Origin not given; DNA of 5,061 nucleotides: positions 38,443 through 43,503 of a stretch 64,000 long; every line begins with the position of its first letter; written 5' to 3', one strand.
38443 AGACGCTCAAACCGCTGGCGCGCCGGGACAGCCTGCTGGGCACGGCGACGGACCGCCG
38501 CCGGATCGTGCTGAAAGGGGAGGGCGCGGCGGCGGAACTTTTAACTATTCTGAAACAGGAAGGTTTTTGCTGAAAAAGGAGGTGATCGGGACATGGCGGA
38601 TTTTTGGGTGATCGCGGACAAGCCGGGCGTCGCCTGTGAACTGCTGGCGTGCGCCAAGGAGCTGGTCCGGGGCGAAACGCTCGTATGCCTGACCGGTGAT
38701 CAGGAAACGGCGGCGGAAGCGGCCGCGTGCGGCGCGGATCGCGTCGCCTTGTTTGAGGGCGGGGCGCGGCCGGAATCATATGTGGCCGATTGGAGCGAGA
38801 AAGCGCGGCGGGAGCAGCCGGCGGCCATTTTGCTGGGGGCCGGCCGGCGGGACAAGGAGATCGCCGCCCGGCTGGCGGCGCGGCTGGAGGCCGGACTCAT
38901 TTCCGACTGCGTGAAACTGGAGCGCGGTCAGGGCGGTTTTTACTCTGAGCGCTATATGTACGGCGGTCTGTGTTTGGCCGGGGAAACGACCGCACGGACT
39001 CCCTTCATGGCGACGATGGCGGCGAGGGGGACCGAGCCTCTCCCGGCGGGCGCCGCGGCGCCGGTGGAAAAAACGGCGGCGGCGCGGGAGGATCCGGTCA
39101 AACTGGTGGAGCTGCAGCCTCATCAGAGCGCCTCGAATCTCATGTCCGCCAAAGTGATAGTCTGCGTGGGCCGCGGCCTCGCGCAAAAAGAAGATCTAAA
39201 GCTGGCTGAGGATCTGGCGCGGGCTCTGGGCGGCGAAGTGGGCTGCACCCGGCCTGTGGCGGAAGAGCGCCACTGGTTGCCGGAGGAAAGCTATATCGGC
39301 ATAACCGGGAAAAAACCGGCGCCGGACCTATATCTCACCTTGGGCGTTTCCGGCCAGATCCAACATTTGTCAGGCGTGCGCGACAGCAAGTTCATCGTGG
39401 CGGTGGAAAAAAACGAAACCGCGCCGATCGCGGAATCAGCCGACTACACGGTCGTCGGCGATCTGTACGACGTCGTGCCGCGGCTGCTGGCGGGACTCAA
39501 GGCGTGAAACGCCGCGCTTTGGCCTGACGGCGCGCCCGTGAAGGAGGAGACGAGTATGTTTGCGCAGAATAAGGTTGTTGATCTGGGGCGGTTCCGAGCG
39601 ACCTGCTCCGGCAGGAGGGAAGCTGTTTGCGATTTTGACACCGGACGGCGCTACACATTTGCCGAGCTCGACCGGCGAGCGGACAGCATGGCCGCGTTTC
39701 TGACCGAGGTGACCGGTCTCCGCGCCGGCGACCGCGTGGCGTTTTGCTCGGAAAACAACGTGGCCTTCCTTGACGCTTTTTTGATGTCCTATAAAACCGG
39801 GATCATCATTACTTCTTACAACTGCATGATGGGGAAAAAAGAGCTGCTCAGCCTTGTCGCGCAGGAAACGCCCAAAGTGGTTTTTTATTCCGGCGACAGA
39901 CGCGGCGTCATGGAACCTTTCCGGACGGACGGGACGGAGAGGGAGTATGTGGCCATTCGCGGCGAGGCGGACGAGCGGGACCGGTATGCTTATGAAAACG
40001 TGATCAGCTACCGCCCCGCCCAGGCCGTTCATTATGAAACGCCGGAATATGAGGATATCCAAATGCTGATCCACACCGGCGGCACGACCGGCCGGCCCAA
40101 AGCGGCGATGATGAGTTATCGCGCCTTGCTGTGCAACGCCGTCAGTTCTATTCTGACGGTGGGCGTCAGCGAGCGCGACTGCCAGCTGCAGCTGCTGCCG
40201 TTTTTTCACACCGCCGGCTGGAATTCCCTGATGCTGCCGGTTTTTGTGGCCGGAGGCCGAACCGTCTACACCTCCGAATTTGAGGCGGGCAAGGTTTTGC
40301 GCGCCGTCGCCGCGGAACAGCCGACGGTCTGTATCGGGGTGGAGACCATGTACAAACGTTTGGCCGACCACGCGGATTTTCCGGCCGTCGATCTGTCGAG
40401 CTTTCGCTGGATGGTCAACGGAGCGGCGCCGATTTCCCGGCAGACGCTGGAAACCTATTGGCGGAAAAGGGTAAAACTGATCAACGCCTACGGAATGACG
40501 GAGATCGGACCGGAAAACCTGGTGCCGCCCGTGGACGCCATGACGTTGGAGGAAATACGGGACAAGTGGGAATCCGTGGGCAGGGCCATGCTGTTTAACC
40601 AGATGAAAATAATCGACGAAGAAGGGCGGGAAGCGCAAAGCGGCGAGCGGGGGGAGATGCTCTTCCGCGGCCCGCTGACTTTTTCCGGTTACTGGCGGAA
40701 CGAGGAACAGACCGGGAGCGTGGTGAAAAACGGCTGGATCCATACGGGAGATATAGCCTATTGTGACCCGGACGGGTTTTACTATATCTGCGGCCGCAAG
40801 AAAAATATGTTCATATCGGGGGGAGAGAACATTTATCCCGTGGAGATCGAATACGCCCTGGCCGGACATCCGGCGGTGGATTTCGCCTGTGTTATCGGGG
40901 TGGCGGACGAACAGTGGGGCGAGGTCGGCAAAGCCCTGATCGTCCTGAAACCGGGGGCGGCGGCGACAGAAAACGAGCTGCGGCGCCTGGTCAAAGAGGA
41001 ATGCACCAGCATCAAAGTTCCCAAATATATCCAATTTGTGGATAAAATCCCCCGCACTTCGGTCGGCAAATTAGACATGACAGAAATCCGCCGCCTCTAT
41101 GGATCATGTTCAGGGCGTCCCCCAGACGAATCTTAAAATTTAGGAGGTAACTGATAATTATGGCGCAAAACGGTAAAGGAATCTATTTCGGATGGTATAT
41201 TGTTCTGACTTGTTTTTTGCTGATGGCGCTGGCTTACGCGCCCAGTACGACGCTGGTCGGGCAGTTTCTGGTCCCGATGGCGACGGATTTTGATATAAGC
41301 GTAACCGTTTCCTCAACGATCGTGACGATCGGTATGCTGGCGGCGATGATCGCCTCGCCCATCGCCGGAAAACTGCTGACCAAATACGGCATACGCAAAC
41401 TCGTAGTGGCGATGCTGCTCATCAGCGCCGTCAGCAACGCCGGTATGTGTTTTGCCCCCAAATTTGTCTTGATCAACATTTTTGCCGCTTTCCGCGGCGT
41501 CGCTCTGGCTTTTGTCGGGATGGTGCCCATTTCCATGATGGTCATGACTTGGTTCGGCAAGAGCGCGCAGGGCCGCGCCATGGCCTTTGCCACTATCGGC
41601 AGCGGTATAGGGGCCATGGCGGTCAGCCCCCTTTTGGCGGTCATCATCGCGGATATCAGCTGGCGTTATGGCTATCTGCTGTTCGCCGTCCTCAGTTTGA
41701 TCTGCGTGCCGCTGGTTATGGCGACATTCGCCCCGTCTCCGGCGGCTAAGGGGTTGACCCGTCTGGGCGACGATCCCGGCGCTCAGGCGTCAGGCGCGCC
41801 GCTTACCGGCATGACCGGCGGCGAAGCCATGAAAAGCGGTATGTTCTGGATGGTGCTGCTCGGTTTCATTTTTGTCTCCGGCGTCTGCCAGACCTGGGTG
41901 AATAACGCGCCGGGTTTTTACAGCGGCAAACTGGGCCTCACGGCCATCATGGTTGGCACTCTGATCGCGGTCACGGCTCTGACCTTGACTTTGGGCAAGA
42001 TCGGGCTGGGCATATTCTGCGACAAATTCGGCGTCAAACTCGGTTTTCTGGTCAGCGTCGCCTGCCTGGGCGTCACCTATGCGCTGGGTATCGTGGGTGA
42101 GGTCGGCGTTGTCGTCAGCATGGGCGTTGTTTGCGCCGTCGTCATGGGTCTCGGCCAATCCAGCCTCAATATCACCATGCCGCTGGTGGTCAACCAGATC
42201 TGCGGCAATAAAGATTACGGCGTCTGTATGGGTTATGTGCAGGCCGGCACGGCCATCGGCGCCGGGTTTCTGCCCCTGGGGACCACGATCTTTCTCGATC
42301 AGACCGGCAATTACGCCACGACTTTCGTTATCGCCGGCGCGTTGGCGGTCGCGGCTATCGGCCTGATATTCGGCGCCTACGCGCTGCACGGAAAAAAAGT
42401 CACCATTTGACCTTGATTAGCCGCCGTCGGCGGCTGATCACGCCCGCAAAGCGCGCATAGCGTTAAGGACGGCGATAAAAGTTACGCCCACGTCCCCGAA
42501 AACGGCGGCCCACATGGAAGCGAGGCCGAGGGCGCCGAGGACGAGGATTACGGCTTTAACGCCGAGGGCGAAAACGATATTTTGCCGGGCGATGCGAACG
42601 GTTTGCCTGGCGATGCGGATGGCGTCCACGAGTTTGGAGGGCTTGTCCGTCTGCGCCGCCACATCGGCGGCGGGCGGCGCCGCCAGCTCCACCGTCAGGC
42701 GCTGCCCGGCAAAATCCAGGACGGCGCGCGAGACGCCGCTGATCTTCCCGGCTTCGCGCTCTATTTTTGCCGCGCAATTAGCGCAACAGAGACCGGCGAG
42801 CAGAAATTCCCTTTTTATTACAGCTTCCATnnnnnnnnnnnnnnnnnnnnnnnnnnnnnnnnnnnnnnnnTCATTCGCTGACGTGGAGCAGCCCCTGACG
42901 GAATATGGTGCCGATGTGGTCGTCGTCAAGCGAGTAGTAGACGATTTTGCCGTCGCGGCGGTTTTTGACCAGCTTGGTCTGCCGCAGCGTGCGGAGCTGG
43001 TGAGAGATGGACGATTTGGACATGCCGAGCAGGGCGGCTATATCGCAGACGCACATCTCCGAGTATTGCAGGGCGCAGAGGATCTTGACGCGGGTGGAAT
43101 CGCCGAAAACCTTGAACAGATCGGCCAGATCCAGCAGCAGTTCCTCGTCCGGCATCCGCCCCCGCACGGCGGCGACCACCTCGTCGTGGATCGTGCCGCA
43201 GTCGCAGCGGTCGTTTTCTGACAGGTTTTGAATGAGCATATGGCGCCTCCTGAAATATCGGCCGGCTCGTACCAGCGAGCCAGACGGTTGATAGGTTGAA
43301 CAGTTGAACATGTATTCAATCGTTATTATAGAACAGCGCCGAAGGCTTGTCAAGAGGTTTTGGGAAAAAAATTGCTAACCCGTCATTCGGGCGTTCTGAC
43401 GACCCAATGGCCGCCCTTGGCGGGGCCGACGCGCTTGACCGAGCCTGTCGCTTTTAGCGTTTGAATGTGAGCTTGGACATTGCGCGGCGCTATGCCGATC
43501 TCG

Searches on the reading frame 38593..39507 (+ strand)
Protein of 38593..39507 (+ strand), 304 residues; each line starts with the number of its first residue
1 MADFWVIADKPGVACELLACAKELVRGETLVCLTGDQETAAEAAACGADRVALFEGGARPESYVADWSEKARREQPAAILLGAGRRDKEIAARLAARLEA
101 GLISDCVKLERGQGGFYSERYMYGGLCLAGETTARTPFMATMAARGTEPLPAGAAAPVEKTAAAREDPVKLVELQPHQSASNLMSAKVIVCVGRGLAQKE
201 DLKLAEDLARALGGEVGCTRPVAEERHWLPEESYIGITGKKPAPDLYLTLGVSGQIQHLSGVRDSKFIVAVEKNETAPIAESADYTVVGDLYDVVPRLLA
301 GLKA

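Call 25: search_protein_families(library=pfam, proteins=[window:38593-39507:+], max_evalue=0.00001)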
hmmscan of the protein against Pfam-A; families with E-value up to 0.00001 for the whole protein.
window:38593-39507:+ (304 aa): 2 families
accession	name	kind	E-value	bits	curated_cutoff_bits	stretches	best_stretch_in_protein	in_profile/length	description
PF00766.25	ETF_alpha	-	2.1e-30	104.9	27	1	182-263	1-81/81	Electron transfer flavoprotein FAD-binding domain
PF01012.27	ETF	-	1.7e-20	74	26.7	1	16-164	19-179/181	Electron transfer flavoprotein domain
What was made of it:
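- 37806..39507 (+): EtfB (37806-38573) and EtfA (38593-39507), of the FixA/FixB-YdiQ/YdiR type. Pfam ETF and ETF_alpha (call 25).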

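Call 68: search_protein_families(library=ncbifam, proteins=[window:38593-39507:+], max_evalue=1e-10)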
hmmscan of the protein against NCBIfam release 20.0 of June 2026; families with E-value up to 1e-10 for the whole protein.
window:38593-39507:+ (304 aa): 5 families
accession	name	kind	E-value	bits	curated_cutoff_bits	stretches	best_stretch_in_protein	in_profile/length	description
NF008884.0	PRK11916.1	equivalog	1e-58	199.2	528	1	2-302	5-310/312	electron transfer flavoprotein subunit alpha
NF002889.0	PRK03363.1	equivalog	4.9e-49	167.3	549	1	3-302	6-311/313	electron transfer flavoprotein subunit alpha/FixB family protein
NF042970.1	AcrlCoAredClosAcrA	equivalog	1.8e-41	142.4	600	1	178-303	231-358/360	acryloyl-CoA reductase electron transfer subunit beta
NF038209.1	mft_etfA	equivalog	1.3e-30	106.8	240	1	26-299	24-299/303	mycofactocin-associated electron transfer flavoprotein alpha subunit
NF051845.1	EtFlavAlphaProt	equivalog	1.4e-14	53.9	600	1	26-300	125-397/406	electron transfer flavoprotein subunit alpha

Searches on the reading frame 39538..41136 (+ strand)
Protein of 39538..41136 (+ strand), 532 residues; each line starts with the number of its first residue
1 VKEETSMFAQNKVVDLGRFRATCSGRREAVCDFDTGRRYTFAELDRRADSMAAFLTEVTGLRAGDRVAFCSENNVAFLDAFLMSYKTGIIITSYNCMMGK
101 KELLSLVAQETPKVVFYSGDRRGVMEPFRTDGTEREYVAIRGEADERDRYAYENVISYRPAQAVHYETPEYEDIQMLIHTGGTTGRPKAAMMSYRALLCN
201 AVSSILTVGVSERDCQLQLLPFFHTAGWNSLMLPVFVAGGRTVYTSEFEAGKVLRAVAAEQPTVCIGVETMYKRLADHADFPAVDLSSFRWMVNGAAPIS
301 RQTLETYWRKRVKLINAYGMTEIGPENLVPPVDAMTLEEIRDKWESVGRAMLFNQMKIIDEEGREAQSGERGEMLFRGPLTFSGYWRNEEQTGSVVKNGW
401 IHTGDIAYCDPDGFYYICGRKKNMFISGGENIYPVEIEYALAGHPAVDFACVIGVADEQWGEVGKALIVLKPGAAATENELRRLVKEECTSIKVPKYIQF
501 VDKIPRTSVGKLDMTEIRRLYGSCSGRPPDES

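Call 25: search_protein_families(library=pfam, proteins=[window:39538-41136:+], max_evalue=0.00001)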
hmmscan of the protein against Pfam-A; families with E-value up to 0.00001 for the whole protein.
window:39538-41136:+ (532 aa): 2 families
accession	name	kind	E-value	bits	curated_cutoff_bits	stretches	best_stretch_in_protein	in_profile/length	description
PF00501.34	AMP-binding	-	2.8e-66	224.4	29.9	1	22-386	6-384/384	AMP-binding enzyme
PF13193.12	AMP-binding_C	-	2.5e-21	76.8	24.5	1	436-511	1-76/76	AMP-binding enzyme C-terminal domain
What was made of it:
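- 39538..41136 (+): AMP-forming acyl-CoA ligase (532 aa), medium/long-chain fatty-acid type. AMP-binding 3e-66 (call 25).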

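Call 68: search_protein_families(library=ncbifam, proteins=[window:39538-41136:+], max_evalue=1e-10)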
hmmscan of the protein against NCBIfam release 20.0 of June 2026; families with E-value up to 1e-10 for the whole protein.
window:39538-41136:+ (532 aa): 101 families (the best 25 are shown)
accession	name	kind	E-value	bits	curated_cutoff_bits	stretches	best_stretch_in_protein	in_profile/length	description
NF004837.0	PRK06187.1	subfamily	1.2e-119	400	476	1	20-521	17-522/531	long-chain-fatty-acid--CoA ligase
NF052269.1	Staph_lig_FadD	equivalog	8.1e-111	370.8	650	1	15-520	4-492/499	long-chain-fatty-acid--CoA ligase FadD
NF006182.0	PRK08316.1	subfamily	6.9e-98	328.4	663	1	5-522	5-518/523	fatty acyl-CoA synthetase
NF005307.0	PRK06839.1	equivalog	1.1e-96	324.5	748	1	37-517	26-489/496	o-succinylbenzoate--CoA ligase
NF006572.0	PRK09088.1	equivalog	9.1e-88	295.1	696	1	18-519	8-485/491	acyl-CoA synthetase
NF002966.0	PRK03640.1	equivalog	6.2e-86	288.9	556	1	20-519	11-478/483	o-succinylbenzoate--CoA ligase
NF005676.0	PRK07470.1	equivalog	4.1e-84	283.1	774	1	5-519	11-527/544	acyl-CoA synthetase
NF009233.0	PRK12583.1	subfamily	1.6e-81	274.4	832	1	172-519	201-548/558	fatty acid CoA ligase family protein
NF005702.0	PRK07514.1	subfamily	7.2e-80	268.7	558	1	24-521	15-500/506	malonyl-CoA synthase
NF004114.0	PRK05605.1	equivalog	1.5e-78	264.6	766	1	152-519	198-567/575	long-chain-fatty-acid--CoA ligase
NF005801.1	PRK07656.1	equivalog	2e-78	264.2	657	1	25-512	15-494/500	FadD3 family acyl-CoA ligase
NF052580.1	Str24CoAsynCasG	equivalog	3.1e-74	250.2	750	1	26-517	55-546/548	steroid-24-oyl-CoA synthetase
NF005857.1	PRK07786.1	exception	1.2e-73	248.4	733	1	35-522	31-513/513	fatty-acid--CoA ligase FadD5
NF005714.0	PRK07529.1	subfamily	2.4e-73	247.5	632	1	138-519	183-574/640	acyl-CoA synthetase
NF004797.0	PRK06145.1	equivalog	1.2e-71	241.6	850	1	36-513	25-487/499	acyl-CoA synthetase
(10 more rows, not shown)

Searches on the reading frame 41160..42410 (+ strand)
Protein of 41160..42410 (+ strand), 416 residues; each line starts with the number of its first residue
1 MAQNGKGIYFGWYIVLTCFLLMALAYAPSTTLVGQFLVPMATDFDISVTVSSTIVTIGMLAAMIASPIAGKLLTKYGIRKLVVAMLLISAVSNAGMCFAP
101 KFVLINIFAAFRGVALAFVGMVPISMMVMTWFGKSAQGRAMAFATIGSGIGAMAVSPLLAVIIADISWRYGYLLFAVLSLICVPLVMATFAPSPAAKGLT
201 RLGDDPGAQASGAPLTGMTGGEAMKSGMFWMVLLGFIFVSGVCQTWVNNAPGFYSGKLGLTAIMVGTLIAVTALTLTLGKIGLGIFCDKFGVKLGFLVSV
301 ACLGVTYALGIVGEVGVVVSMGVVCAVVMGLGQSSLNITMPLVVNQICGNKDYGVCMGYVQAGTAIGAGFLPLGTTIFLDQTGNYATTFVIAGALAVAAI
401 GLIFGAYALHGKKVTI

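Call 25: search_protein_families(library=pfam, proteins=[window:41160-42410:+], max_evalue=0.00001)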
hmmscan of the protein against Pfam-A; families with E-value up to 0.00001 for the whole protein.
window:41160-42410:+ (416 aa): 1 family
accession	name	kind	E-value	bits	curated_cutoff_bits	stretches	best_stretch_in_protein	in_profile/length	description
PF07690.21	MFS_1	-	3.1e-37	128.7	33.4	2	20-260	2-234/347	Major Facilitator Superfamily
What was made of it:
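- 41160..42410 (+): MFS transporter (416 aa), monocarboxylate / oxalate-formate antiporter type. MFS_1 3e-37 (call 25).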

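Call 68: search_protein_families(library=ncbifam, proteins=[window:41160-42410:+], max_evalue=1e-10)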
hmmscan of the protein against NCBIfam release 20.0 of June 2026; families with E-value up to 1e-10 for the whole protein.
window:41160-42410:+ (416 aa): 5 families
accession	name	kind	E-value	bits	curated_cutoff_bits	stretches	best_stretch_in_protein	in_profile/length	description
NF038246.1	bile_salt_MFS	equivalog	1.4e-35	123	400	1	11-404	3-402/408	conjugated bile salt MFS transporter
NF049980.1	SfMCT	equivalog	1.5e-23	83.1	320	1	34-395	22-378/378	L-lactate MFS transporter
TIGR00890.1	2A0111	subfamily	3.9e-15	55.7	374.85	1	12-400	2-375/377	oxalate/formate antiport family MFS transporter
TIGR00881.1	2A0104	subfamily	1.8e-14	53.6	407.75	1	64-247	45-239/379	phosphoglycerate transporter protein PgtP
TIGR00893.1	2A0114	subfamily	2.6e-14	53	395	1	40-400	20-392/399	D-galactonate transporter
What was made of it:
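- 41160..42410 (+): Weak NCBIfam hits to bile-salt and L-lactate MFS transporters (call 68).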

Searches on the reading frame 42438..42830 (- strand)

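Call 82: search_protein_families(library=pfam, proteins=[window:42438-42830:-], max_evalue=0.00001)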
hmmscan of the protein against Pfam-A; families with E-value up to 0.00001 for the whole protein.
window:42438-42830:- (130 aa): 1 family
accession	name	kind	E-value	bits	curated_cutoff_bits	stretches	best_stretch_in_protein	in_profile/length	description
PF00403.32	HMA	-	7.9e-10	39.4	24.8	1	9-72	2-57/62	Heavy-metal-associated domain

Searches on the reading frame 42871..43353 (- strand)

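Call 82: search_protein_families(library=pfam, proteins=[window:42871-43353:-], max_evalue=0.00001)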
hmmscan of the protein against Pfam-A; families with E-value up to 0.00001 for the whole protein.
window:42871-43353:- (160 aa): 1 family
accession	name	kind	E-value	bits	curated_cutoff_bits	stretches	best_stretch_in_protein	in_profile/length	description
PF01022.26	HTH_5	-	1.2e-16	60.8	22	1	85-130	1-46/47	Bacterial regulatory protein, arsR family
